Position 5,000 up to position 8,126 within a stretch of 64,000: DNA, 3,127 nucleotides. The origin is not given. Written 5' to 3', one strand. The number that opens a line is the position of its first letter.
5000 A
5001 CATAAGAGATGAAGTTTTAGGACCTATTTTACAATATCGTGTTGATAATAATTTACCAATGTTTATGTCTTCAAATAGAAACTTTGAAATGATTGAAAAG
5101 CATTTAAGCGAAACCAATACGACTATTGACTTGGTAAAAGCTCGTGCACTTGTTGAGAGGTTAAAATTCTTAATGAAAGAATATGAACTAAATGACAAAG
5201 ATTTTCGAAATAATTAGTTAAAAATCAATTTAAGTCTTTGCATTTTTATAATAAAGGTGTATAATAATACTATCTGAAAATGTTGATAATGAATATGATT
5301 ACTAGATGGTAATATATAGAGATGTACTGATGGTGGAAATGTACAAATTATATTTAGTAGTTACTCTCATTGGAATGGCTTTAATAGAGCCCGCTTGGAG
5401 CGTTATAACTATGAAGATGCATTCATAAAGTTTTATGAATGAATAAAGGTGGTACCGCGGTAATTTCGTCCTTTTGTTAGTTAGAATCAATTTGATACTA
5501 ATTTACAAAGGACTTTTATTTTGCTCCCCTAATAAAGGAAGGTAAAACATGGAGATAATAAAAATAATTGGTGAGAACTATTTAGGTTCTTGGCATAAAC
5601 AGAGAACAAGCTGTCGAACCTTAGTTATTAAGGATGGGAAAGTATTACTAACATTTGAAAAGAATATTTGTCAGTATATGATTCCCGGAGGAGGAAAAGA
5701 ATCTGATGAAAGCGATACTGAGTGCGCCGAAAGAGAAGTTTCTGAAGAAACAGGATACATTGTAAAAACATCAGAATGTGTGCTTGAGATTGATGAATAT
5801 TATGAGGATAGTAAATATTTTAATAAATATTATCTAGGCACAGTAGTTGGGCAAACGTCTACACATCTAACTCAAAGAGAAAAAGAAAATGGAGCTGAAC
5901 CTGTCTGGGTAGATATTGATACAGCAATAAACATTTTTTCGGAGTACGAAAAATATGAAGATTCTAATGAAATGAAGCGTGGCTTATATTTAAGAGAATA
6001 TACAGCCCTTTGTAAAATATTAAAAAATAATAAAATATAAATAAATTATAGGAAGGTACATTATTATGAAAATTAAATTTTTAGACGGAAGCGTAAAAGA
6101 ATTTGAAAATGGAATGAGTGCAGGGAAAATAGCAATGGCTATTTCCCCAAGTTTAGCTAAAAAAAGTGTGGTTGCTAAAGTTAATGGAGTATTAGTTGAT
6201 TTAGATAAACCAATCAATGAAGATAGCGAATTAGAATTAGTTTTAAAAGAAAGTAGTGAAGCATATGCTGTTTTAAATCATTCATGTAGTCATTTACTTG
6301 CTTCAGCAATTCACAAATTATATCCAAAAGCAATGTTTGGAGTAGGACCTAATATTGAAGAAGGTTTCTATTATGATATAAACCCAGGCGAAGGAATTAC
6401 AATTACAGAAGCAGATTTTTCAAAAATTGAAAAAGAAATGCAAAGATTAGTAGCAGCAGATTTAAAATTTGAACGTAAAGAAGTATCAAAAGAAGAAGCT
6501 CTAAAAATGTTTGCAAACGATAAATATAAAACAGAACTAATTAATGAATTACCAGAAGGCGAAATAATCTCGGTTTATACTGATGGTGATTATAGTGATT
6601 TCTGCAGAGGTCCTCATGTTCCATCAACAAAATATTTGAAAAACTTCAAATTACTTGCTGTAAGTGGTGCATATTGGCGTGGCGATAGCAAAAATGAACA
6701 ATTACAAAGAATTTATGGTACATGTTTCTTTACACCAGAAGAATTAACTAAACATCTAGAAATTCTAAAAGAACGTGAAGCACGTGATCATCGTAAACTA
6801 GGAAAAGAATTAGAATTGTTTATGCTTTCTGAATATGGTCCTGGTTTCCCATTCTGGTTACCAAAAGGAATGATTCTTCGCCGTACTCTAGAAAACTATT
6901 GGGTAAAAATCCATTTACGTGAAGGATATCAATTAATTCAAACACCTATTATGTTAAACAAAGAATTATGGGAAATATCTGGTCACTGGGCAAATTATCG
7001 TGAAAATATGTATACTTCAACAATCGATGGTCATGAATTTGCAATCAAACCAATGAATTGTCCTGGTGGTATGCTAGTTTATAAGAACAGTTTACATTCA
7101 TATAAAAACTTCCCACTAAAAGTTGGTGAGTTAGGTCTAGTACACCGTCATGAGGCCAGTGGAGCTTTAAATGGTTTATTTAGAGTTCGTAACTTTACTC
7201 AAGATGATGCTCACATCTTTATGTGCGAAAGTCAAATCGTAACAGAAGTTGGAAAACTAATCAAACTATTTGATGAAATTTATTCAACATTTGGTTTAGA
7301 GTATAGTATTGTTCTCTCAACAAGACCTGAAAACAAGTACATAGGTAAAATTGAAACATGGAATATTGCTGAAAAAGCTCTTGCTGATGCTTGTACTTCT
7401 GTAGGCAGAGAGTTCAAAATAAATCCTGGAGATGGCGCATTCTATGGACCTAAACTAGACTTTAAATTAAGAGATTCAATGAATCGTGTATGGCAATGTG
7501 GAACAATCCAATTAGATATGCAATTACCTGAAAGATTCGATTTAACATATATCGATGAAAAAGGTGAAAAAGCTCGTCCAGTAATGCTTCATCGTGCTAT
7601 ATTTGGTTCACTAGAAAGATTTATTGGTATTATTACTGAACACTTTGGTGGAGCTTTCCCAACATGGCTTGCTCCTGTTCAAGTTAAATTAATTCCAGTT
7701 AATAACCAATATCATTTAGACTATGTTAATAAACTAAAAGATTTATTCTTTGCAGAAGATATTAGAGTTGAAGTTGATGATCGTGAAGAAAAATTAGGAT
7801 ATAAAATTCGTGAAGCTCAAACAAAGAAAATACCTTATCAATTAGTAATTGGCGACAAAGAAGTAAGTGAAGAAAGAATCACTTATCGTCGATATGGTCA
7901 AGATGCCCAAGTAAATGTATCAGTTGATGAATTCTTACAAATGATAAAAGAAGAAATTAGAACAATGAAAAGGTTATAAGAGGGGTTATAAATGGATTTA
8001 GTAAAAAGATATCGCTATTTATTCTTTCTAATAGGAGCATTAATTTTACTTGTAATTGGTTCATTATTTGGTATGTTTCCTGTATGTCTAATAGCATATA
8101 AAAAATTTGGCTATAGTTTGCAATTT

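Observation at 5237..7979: T-box leader controls a NUDIX hydrolase gene placed ahead of thrS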

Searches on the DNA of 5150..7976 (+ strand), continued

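Call 21: search_rna_families(sources=[L087, L088, L089, L090], threshold=evalue, max_evalue=0.001, show_alignments=4)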
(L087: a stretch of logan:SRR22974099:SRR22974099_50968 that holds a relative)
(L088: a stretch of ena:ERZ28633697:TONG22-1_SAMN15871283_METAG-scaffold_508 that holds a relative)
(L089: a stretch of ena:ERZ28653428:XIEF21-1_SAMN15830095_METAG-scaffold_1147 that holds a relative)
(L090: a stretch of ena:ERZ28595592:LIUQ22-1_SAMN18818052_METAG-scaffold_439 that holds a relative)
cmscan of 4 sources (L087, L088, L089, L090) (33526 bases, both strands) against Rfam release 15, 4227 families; matches with E-value up to 0.001: 7.
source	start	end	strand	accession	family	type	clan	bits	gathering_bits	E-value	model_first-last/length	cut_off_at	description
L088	7789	8014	+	RF00230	T-box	Cis-reg; leader;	-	113.2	93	1.6e-24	1-219/219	no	T-box leader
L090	3246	3457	+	RF00230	T-box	Cis-reg; leader;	-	100.1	93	3.8e-21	1-219/219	no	T-box leader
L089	7761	7983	+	RF00230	T-box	Cis-reg; leader;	-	99.7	93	4.7e-21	1-219/219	no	T-box leader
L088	3245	3447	+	RF00230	T-box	Cis-reg; leader;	-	97.1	93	2.2e-20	1-219/219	no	T-box leader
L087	1076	1279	+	RF00230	T-box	Cis-reg; leader;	-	90.2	93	1.4e-18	1-219/219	no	T-box leader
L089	3226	3435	+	RF00230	T-box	Cis-reg; leader;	-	89.4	93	2.1e-18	1-219/219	no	T-box leader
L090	8748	8907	+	RF00230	T-box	Cis-reg; leader;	-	75.2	93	9.8e-15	1-219/219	no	T-box leader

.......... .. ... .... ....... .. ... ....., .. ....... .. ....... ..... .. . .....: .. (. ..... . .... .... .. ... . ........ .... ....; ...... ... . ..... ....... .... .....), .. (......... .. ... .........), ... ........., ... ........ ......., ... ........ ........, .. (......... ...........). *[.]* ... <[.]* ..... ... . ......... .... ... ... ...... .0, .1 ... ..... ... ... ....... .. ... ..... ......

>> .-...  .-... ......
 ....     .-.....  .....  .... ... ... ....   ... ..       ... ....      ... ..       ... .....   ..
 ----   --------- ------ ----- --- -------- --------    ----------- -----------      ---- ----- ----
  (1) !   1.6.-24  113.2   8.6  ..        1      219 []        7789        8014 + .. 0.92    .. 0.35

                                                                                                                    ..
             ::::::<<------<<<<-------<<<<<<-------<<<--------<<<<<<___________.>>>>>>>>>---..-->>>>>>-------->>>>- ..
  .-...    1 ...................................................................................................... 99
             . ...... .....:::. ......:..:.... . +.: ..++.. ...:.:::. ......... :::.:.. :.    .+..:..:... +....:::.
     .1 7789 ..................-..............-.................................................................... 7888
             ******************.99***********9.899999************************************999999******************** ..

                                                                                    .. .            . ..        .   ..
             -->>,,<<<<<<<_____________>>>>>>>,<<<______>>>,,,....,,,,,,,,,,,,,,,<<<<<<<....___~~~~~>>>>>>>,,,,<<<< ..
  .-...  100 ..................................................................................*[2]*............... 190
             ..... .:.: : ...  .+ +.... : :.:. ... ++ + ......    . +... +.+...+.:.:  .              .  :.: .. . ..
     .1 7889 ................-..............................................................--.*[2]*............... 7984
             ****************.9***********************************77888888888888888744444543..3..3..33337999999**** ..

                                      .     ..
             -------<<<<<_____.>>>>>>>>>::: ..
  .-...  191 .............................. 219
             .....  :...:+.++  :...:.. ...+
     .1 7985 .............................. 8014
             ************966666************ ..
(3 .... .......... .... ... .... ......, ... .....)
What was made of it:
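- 5274..5476 (+): T-box leader: Stem I with K-turn, specifier loop, AG bulge and distal loop; reduced Stem II; IIA/B region; Stem III; antiterminator. Orthologous leaders in sister lineages score 89-100 bits (call 21).
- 5363..5365 (+): Specifier codon ACU (Thr), followed by C5366 where a purine is usual. The Rfam alignments of L088 and L090 place ACU in the codon slot (call 21). The Ile T-box of the same clade has AUC there (call 21).
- On T-box leader (Rfam RF00230): Orthologous leaders score 89.4, 90.2, 97.1 and 100.1 bits (call 21).
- ACU sits in the codon slot in L088 and L090 (call 21). Orthologous leaders align with ACU in the slot (call 21).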

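Call 27: search_rna_families(sources=[L011, L020, L042, L043, L051, L080, L066], threshold=evalue, max_evalue=0.01)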
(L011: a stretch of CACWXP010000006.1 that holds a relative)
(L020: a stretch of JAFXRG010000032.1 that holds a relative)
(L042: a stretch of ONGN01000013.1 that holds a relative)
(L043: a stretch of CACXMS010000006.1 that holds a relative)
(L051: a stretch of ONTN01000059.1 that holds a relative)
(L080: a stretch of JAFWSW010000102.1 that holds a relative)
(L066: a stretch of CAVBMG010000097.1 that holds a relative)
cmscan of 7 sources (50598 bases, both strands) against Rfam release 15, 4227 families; matches with E-value up to 0.01: 3.
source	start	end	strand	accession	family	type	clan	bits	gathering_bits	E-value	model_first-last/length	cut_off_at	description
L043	1048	1265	+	RF00230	T-box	Cis-reg; leader;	-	123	93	7.1e-27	1-219/219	no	T-box leader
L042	3163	3233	+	RF00005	tRNA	Gene; tRNA;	CL00001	61.3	29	6.1e-11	1-71/71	no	tRNA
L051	3839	3909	+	RF00005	tRNA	Gene; tRNA;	CL00001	61.3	29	6.1e-11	1-71/71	no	tRNA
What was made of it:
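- Tried and rejected: Rfam showed that two were tRNA genes and the rest nothing (call 27).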

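Call 50: search_rna_families(source=L172, threshold=evalue, max_evalue=0.001, show_alignments=1)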
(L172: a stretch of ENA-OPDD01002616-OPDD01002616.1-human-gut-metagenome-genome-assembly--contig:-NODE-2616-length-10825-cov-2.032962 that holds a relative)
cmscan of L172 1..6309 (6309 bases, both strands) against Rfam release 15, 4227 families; matches with E-value up to 0.001: 1.
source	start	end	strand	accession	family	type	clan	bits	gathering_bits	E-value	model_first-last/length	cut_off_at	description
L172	799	1015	+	RF00230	T-box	Cis-reg; leader;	-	95.5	93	1e-20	1-219/219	no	T-box leader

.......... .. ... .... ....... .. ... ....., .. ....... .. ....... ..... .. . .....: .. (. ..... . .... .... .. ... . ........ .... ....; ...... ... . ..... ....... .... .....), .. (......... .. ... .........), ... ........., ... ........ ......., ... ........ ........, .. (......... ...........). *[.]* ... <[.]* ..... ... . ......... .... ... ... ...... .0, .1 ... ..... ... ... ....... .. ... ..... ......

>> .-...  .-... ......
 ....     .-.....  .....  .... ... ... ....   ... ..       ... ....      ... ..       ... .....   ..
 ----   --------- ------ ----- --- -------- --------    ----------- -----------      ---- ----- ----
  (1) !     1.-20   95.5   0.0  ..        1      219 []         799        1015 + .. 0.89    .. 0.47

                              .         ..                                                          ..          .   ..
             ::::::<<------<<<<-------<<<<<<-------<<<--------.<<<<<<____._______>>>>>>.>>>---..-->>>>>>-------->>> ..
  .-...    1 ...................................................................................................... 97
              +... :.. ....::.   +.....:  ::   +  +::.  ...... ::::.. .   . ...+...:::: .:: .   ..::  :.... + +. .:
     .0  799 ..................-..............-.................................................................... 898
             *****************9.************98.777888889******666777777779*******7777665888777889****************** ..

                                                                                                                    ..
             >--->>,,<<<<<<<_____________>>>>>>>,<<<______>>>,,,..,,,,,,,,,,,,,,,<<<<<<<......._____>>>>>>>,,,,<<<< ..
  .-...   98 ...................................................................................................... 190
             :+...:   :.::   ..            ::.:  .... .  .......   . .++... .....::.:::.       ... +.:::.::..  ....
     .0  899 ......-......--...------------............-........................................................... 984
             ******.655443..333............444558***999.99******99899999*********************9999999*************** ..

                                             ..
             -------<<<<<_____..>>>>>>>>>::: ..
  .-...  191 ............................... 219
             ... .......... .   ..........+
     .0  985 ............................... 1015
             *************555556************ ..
